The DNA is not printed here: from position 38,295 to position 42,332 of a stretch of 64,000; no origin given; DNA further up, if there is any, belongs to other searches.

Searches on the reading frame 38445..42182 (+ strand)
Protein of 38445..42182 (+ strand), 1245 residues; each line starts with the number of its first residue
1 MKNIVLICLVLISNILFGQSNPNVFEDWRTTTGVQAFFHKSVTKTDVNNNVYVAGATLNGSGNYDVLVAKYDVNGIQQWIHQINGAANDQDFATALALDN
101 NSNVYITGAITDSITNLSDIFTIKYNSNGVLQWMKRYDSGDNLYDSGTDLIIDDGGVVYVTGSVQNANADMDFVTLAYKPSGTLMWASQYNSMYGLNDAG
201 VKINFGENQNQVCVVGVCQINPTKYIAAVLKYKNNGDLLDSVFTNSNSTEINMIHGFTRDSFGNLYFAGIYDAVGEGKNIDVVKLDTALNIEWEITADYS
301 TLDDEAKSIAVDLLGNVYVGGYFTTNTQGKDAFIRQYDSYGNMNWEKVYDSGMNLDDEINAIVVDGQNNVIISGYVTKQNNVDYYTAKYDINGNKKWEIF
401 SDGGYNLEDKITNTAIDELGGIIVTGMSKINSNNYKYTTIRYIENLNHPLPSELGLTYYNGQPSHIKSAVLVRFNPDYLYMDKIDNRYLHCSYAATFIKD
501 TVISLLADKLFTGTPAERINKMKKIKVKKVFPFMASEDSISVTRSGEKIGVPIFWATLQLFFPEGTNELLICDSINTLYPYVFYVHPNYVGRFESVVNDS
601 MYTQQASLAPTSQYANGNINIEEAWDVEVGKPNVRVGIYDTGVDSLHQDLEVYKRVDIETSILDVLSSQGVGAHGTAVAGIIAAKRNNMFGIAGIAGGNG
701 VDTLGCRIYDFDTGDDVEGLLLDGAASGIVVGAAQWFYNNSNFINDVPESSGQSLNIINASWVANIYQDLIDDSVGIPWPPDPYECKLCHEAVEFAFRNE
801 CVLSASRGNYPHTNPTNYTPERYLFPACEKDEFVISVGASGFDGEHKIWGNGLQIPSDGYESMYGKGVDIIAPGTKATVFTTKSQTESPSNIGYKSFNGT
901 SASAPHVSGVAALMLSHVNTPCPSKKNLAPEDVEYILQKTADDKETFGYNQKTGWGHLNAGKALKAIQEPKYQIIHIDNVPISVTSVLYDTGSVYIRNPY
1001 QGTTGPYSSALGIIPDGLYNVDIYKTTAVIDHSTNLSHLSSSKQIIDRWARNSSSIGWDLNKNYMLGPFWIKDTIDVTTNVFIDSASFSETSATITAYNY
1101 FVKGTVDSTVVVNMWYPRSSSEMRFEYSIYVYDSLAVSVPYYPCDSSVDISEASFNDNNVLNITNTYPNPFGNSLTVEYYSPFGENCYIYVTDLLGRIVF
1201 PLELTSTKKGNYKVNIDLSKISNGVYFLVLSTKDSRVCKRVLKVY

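Call 13: search_protein_families(library=pfam, proteins=[window:38445-42182:+], max_evalue=0.01)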
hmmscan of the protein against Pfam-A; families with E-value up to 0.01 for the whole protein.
window:38445-42182:+ (1245 aa): 3 families
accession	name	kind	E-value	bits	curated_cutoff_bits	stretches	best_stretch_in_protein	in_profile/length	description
PF00082.27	Peptidase_S8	-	1.3e-26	94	21.8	1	633-956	3-288/288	Subtilase family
PF18962.6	Por_Secre_tail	-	1.7e-11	44.7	27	1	1167-1241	2-73/75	Secretion system C-terminal sorting domain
PF06739.17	SBBP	-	1.5e-08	34.9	20.5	2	78-108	1-30/38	Beta-propeller repeat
